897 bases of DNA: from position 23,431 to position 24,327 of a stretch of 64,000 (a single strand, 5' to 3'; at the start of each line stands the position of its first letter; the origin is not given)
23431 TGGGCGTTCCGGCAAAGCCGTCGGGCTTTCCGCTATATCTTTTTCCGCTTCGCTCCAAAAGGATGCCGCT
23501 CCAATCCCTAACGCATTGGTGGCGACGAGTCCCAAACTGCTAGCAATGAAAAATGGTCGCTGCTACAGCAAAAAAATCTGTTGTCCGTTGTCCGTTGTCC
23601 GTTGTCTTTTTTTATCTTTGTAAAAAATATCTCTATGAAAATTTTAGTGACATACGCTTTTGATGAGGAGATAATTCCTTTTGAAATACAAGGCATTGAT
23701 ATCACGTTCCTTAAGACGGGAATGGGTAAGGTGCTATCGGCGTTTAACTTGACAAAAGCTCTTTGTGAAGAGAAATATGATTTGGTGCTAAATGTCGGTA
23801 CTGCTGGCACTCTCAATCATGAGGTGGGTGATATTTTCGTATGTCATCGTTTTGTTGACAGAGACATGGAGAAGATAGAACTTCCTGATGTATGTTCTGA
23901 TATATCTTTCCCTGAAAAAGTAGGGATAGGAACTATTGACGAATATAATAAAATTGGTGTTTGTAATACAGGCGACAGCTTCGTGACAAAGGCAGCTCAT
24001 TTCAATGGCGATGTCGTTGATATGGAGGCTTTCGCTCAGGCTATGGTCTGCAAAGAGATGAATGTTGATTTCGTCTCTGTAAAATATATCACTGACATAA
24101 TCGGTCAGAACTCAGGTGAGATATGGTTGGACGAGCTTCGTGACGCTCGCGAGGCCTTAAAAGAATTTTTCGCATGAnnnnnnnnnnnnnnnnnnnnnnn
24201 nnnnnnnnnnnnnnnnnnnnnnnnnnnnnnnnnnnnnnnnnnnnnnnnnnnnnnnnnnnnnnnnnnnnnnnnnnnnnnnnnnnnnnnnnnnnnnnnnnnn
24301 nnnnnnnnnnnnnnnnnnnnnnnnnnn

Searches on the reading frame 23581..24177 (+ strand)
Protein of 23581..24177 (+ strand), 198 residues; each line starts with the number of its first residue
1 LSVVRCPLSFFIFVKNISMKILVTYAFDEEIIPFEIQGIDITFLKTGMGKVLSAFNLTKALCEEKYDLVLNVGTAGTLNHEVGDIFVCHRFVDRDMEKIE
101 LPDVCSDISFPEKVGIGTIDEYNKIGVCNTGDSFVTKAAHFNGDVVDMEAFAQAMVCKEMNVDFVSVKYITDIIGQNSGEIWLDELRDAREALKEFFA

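Call 18: search_protein_families(library=pfam, proteins=[window:23581-24177:+])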
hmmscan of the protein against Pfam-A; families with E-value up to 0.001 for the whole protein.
window:23581-24177:+ (198 aa): 1 family
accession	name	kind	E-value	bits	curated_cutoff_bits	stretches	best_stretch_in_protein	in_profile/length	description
PF01048.26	PNP_UDP_1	-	2.4e-16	60.3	25.1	2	35-97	38-103/233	Phosphorylase superfamily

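Call 40: find_encoding_contigs(protein=window:23635-24177:+, flank=2500, max_places=10)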
Protein window:23635-24177:+ (180 aa): no gene with exactly this product is on record in the collection.
